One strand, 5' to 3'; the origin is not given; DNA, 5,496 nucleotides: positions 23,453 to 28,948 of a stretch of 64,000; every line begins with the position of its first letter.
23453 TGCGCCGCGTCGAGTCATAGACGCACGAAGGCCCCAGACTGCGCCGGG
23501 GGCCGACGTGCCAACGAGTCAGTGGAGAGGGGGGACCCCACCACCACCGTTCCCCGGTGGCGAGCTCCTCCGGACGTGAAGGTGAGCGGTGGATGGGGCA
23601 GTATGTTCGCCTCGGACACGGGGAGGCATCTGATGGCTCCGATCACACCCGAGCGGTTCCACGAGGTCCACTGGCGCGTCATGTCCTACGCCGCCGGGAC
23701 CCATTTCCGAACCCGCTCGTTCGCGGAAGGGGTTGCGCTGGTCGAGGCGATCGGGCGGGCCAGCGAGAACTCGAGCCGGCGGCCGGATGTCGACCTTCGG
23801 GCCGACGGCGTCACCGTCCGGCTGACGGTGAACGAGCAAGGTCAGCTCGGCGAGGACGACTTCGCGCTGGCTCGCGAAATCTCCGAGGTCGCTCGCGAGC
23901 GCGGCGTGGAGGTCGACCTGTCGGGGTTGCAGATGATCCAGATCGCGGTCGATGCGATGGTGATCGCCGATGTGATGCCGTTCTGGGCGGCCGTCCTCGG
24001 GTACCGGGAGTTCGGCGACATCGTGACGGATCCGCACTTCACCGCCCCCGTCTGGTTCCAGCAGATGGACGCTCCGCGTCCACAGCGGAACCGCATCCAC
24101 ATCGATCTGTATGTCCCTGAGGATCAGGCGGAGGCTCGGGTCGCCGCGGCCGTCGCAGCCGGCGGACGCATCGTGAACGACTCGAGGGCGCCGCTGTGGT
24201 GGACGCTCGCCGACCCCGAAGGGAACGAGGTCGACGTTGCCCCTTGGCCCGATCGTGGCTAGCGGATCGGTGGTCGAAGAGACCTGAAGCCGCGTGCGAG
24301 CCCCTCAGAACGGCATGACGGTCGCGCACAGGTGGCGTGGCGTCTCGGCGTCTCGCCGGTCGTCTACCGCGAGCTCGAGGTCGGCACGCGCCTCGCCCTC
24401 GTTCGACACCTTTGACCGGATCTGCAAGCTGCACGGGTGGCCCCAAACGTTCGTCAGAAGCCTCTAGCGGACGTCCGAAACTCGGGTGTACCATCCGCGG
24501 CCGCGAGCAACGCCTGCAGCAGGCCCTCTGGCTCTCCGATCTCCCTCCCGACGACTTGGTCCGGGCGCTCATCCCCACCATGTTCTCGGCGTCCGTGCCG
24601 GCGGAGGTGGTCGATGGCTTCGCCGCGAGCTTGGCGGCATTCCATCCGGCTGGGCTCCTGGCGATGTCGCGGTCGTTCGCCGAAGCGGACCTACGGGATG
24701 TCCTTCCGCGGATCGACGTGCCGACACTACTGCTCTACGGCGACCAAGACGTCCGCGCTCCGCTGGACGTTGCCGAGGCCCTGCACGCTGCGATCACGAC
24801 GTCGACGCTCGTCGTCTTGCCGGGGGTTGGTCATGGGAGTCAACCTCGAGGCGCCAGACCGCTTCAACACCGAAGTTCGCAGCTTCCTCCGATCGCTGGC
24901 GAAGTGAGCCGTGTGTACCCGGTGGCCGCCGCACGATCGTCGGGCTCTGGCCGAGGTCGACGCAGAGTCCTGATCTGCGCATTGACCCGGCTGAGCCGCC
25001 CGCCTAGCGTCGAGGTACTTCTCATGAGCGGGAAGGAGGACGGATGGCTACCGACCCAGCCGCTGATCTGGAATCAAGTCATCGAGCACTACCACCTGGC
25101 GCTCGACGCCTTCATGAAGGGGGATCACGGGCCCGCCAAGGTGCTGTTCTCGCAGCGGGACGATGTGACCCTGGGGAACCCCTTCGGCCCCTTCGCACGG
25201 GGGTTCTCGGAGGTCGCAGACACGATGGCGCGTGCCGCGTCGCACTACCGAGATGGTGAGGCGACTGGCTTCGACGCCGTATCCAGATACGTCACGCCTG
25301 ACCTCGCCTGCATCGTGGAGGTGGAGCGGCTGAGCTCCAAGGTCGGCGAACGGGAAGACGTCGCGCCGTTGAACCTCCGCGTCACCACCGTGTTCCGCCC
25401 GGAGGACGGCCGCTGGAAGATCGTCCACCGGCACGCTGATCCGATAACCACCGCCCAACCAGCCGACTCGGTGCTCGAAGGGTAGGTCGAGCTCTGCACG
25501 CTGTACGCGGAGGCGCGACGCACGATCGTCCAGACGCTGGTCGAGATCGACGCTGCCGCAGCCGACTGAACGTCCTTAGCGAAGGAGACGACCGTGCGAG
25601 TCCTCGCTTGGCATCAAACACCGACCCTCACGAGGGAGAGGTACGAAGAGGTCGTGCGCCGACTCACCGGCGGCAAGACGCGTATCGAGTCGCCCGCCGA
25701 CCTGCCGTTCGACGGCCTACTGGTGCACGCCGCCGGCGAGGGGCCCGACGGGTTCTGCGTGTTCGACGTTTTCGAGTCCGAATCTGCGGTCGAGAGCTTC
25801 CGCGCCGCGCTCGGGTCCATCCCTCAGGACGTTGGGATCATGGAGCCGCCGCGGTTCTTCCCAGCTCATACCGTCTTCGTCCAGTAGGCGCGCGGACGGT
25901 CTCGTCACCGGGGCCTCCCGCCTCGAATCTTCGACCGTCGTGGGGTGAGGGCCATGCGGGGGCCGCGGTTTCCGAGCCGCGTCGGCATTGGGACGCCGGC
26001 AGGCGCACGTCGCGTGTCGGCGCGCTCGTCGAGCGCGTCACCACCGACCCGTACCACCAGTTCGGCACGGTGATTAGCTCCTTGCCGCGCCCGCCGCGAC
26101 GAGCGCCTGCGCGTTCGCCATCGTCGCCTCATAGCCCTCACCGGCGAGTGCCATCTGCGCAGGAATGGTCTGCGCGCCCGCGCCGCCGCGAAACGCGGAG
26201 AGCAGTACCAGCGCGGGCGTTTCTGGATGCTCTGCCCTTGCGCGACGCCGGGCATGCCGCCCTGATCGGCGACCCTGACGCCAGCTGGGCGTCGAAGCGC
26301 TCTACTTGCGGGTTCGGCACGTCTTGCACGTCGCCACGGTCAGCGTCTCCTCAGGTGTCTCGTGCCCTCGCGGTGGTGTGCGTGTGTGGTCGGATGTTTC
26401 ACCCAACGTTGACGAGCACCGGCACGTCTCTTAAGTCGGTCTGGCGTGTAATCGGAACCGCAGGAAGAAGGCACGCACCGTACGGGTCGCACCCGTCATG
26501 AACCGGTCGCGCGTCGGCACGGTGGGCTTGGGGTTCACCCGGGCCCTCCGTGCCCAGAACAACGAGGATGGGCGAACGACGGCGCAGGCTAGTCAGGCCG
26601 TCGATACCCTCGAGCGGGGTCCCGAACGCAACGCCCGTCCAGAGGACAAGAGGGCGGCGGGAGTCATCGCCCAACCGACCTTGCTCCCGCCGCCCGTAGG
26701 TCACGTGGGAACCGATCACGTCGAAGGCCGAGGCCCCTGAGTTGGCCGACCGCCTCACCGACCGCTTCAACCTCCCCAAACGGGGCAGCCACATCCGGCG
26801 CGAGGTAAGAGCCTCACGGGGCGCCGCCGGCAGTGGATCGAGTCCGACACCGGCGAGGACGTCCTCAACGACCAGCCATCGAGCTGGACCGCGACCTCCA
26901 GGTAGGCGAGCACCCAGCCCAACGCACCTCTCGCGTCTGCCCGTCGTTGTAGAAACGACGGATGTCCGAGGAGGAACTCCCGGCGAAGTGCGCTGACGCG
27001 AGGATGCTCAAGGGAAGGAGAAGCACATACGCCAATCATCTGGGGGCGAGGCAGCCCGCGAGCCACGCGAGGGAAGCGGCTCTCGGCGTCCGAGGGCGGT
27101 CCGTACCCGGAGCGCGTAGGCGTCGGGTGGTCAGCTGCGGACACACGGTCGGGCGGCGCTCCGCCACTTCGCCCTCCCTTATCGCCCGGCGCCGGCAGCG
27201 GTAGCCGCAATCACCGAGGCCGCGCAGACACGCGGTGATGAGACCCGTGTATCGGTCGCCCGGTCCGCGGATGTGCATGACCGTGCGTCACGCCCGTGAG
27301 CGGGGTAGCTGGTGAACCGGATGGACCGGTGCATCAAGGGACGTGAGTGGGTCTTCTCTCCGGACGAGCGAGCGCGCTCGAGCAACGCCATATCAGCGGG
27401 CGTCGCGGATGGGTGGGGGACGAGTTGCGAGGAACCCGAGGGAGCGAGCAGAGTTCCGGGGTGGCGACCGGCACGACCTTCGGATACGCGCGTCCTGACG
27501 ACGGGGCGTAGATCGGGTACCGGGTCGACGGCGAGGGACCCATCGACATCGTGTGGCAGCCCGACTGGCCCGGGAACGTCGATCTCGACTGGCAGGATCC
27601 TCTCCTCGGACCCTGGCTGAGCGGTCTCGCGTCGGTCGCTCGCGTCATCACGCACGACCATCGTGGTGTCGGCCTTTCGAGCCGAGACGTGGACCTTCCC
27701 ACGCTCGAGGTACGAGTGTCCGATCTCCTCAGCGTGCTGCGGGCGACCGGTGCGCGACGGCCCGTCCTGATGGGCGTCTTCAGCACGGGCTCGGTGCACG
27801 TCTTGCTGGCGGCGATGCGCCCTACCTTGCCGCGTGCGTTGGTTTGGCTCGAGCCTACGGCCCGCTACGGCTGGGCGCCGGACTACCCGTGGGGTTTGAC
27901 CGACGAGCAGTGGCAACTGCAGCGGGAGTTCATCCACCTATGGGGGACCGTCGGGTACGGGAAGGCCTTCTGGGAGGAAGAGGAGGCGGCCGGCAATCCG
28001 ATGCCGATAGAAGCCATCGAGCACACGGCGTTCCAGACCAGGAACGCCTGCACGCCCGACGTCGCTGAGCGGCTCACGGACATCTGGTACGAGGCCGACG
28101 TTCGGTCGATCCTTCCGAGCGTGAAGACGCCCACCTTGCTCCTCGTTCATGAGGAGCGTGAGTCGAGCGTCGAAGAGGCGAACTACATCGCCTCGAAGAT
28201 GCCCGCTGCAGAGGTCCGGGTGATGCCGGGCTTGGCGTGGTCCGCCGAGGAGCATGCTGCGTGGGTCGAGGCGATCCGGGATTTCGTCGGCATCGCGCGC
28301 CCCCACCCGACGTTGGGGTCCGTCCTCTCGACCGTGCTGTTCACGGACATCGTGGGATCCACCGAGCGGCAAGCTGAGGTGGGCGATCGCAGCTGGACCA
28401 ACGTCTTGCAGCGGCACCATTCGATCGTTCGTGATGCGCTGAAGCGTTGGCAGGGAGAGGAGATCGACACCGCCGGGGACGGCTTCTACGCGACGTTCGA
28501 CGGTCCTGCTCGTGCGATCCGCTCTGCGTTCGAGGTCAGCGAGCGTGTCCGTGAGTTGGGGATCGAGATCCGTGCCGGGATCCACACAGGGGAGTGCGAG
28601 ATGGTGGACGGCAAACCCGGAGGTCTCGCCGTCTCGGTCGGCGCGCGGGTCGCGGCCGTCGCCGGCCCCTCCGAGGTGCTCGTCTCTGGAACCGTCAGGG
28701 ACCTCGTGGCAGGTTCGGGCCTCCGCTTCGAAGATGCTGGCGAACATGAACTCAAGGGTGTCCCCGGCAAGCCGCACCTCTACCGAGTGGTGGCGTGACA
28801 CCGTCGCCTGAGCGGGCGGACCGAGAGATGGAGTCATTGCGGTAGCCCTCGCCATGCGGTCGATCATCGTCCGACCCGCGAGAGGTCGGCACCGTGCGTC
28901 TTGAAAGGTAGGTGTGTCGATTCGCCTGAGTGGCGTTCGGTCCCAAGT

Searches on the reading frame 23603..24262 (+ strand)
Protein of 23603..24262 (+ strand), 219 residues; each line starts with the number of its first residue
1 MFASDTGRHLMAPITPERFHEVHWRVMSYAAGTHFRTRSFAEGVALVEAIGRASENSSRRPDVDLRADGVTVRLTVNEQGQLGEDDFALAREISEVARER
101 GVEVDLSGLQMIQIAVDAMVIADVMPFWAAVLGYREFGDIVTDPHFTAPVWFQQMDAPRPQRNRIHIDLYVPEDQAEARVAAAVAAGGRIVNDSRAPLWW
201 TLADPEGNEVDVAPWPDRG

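Call 16: search_protein_families(library=pfam, proteins=[window:23603-24262:+], max_evalue=0.01)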
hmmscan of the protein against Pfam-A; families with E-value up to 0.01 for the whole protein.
window:23603-24262:+ (219 aa): 2 families
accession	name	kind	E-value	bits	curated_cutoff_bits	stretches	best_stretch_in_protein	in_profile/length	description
PF18029.7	Glyoxalase_6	-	8.6e-21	75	23.6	1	113-212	1-105/106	Glyoxalase-like domain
PF01329.24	Pterin_4a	-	2.2e-10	40.9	26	1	23-95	17-90/91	Pterin 4 alpha carbinolamine dehydratase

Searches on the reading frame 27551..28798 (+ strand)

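Call 16: search_protein_families(library=pfam, proteins=[window:27551-28798:+], max_evalue=0.01)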
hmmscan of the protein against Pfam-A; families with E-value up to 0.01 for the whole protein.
window:27551-28798:+ (415 aa): 3 families
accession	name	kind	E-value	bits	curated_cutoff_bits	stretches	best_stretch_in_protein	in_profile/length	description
PF00211.25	Guanylate_cyc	-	8.1e-12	45.5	21.9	1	261-411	10-179/183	Adenylate and Guanylate cyclase catalytic domain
PF00561.26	Abhydrolase_1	-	2.7e-05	24.4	25.8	1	6-118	9-113/245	alpha/beta hydrolase fold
PF12146.15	Hydrolase_4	-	0.00083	19.2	27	1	32-198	34-197/239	Serine aminopeptidase, S33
